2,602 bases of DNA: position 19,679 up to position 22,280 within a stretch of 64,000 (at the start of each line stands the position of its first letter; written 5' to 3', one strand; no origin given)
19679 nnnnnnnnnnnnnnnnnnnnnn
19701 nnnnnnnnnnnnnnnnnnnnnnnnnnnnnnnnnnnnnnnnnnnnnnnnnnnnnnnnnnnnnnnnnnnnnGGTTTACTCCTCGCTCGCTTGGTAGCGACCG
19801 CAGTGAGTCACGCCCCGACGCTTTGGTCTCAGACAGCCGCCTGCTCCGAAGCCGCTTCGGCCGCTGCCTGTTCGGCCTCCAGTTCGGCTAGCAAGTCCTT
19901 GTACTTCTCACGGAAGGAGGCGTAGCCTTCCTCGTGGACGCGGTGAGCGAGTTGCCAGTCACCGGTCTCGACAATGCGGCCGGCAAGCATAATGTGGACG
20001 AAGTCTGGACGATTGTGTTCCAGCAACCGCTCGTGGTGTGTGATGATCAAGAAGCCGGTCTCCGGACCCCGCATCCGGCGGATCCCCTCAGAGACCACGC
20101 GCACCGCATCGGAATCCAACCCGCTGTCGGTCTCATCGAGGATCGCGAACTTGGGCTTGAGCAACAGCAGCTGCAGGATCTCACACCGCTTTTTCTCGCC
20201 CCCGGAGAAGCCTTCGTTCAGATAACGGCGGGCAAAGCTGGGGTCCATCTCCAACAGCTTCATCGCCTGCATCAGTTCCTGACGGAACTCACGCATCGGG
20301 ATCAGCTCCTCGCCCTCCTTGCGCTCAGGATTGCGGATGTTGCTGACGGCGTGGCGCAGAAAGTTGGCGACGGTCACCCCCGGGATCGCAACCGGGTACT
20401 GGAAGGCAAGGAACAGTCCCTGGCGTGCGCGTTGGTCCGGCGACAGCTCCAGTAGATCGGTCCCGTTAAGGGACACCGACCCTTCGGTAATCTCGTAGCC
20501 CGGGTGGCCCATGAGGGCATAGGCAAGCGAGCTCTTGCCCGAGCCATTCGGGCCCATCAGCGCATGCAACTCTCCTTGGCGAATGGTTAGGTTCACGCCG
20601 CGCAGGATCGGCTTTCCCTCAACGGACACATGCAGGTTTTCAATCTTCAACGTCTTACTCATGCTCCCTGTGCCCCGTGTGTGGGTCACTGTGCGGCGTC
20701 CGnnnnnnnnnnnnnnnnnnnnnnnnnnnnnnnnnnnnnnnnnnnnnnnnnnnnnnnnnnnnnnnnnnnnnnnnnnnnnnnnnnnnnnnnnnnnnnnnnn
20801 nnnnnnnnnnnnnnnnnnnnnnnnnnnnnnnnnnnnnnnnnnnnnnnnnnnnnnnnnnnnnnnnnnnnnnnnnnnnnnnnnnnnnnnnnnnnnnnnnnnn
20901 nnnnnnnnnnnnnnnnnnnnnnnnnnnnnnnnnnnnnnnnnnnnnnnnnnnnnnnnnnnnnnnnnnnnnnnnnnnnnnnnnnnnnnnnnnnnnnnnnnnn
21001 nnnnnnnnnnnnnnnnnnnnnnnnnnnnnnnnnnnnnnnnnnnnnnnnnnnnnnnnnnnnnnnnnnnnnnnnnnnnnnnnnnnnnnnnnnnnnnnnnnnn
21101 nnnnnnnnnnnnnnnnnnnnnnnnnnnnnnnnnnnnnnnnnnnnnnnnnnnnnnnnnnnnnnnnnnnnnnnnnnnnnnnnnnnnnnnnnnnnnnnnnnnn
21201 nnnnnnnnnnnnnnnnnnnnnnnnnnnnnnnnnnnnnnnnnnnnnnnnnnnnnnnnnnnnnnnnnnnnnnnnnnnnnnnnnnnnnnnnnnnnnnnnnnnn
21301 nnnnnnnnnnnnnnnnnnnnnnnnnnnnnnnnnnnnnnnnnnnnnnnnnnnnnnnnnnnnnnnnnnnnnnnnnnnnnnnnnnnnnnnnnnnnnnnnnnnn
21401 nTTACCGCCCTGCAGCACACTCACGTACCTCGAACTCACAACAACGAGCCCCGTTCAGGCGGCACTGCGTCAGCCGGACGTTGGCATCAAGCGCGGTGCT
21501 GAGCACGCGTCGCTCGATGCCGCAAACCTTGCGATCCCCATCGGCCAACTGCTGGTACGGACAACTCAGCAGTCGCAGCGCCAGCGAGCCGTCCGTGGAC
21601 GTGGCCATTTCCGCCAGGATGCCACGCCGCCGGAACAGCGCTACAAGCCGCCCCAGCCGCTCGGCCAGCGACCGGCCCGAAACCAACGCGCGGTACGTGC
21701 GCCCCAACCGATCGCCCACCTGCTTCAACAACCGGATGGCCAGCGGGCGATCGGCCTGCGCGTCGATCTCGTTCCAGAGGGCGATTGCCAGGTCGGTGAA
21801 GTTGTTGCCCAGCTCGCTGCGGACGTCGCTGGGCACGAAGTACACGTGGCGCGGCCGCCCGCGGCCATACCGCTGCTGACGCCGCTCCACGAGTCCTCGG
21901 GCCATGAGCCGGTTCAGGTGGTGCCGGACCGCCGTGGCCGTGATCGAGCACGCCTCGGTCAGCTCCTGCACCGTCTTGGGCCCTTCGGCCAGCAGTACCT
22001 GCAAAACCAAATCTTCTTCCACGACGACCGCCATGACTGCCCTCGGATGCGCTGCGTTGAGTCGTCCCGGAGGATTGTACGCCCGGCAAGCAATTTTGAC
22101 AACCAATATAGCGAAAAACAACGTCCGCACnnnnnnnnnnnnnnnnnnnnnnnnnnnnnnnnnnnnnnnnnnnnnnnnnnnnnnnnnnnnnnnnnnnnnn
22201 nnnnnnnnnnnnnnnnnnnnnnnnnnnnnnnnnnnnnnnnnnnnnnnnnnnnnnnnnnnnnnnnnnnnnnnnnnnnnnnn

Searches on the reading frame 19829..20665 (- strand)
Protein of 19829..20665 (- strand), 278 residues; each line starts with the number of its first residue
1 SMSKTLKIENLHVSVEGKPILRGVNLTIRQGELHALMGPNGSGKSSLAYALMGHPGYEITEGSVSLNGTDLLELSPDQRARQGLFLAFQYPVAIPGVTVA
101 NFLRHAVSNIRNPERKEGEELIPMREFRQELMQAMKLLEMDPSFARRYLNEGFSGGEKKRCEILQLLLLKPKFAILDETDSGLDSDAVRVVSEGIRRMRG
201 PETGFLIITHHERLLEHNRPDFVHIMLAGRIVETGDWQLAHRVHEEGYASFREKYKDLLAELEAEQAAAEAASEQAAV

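Call 3: search_protein_families(library=pfam, proteins=[window:19829-20665:-])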
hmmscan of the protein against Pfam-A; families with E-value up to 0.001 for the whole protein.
window:19829-20665:- (278 aa): 3 families
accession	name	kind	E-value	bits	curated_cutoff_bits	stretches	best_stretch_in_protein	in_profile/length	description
PF00005.33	ABC_tran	-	8.2e-25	88.4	25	1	21-179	1-135/137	ABC transporter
PF02463.25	SMC_N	-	1.1e-09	38.5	40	1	152-218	136-205/220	RecF/RecN/SMC N terminal domain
PF13304.12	AAA_21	-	0.00051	20.6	27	0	33-51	1-19/304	AAA domain, putative AbiEii toxin, Type IV TA system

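Call 4: search_protein_families(library=ncbifam, proteins=[window:19829-20665:-])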
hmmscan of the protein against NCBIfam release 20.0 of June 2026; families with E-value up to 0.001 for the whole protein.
window:19829-20665:- (278 aa): 179 families (the best 25 are shown)
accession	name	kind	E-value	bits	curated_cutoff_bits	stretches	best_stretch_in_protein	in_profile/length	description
TIGR01978.1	sufC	equivalog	4.1e-102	340.8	212.8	1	6-250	1-242/243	Fe-S cluster assembly ATPase SufC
NF007134.0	PRK09580.1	equivalog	1e-82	277.3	400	1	6-253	2-246/248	Fe-S cluster assembly ATPase SufC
TIGR04406.1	LPS_export_lptB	equivalog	3.9e-27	95.1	240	1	5-237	1-219/239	LPS export ABC transporter ATP-binding protein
TIGR02857.1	CydD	equivalog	8.5e-24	84.4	435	1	4-216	320-521/529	thiol reductant ABC exporter subunit CydD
TIGR03411.1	urea_trans_UrtD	equivalog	1.4e-23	83.8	304.1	1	5-236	2-225/242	urea ABC transporter ATP-binding protein UrtD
TIGR02769.1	nickel_nikE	equivalog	3.4e-23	82.5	332.55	1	3-236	9-234/265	nickel import ATP-binding protein NikE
TIGR03410.1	urea_trans_UrtE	equivalog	6.6e-23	81.4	285.8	1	6-237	1-216/230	urea ABC transporter ATP-binding subunit UrtE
NF000355.4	ribo_prot_ABC_F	equivalog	2.3e-22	79.5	380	1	6-275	3-237/499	ribosomal protection-like ABC-F family protein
TIGR04520.1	ECF_ATPase_1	equivalog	2.6e-22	79.5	315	1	9-236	4-219/269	energy-coupling factor transporter ATPase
NF010068.0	PRK13548.1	equivalog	3.9e-22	78.6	261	1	2-236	2-226/261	heme ABC transporter ATP-binding protein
NF045513.1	HepA_fam_ABC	equivalog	2.4e-21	75.8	725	1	17-238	386-593/610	heterocyst formation ABC transporter subunit HepA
NF008379.0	PRK11174.1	equivalog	8.2e-21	74.3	684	1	4-242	348-572/588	heme ABC transporter permease/ATP-binding protein CydD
TIGR03873.1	F420-0_ABC_ATP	hypoth_equivalog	9.2e-21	74.2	372.4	1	6-237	2-221/256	putative F420-0 ABC transporter ATP-binding protein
TIGR03864.1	PQQ_ABC_ATP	hypoth_equivalog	1e-20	74.2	302.25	1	6-237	2-216/236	ABC transporter, ATP-binding subunit, PQQ-dependent alcohol dehydrogenase system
NF007739.0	PRK10419.1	subfamily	1.7e-20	73.7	354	1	3-236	10-235/268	nickel ABC transporter ATP-binding protein NikE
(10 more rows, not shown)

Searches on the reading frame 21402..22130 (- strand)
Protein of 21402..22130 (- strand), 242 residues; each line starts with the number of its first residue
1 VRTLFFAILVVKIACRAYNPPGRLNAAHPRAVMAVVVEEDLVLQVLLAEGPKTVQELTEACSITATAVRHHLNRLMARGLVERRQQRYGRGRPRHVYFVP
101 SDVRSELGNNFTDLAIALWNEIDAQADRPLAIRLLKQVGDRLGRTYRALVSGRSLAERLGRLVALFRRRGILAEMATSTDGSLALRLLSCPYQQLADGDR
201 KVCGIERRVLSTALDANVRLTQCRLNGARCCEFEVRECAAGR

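Call 3: search_protein_families(library=pfam, proteins=[window:21402-22130:-])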
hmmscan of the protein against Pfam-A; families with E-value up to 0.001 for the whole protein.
window:21402-22130:- (242 aa): 12 families
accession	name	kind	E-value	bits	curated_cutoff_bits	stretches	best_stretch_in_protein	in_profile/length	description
PF01022.26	HTH_5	-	9e-10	38.7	22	1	46-82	10-46/47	Bacterial regulatory protein, arsR family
PF01978.25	TrmB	-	5.9e-08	32.9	25.6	1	42-94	13-59/68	Sugar-specific transcriptional regulator TrmB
PF12802.13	MarR_2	-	2.4e-07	31.3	27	1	42-86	10-55/61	MarR family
PF12840.13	HTH_20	-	7.8e-07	29.4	27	1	42-84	9-51/51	Helix-turn-helix domain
PF13412.12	HTH_24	-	2.1e-06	27.7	21.9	1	42-82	8-48/48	Winged helix-turn-helix DNA-binding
PF25213.1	HVO_A0261_N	-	3e-06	27.4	35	1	46-88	19-61/86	HVO_A0261 N-terminal domain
PF00392.27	GntR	-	0.00011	22.2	27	1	46-87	18-60/64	Bacterial regulatory proteins, gntR family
PF09339.16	HTH_IclR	-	0.00013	22.1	22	1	43-84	9-51/52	IclR helix-turn-helix domain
PF01047.28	MarR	-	0.00017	21.8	24.6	1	42-85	8-51/59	MarR family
PF02002.24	TFIIE_alpha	-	0.00021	21.5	22.9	1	39-100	15-76/105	TFIIE alpha subunit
PF08221.17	HTH_9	-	0.0006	20.3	23.4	0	42-81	18-57/62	RNA polymerase III subunit RPC82 helix-turn-helix domain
PF24270.1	HTH_Cmi2_C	-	0.00072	20.2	27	0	44-88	79-125/125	Cmi2, C-terminal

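Call 4: search_protein_families(library=ncbifam, proteins=[window:21402-22130:-])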
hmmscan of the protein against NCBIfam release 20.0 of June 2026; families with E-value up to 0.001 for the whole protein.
window:21402-22130:- (242 aa): 7 families
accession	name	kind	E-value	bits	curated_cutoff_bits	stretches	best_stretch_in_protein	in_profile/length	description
TIGR02702.1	SufR_cyano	equivalog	5.3e-20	72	178.8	1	42-233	6-206/208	iron-sulfur cluster biosynthesis transcriptional regulator SufR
NF053606.1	Sta1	subfamily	5.1e-10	39.3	80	1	41-112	24-98/100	Sta1 family transcriptional regulator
NF040939.2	trans_reg_lrs14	equivalog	7.9e-10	38.7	90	1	42-113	26-101/103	Lrs14 family HTH-type transcriptional regulator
NF033788.1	HTH_metalloreg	subfamily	1.2e-07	31.5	55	1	43-86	17-60/77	metalloregulator ArsR/SmtB family transcription factor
NF053602.1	Phr_regulator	exception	2.5e-07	30.4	320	1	44-106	18-80/191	heat shock transcription regulator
NF053755.1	MsvR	equivalog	2.3e-06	27.5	220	0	134-235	129-236/236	transcriptional factor MsvR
NF053660.1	ORF80_fam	equivalog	0.00016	21.4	95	1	40-94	5-59/70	ORF80 family leucine zipper DNA-binding protein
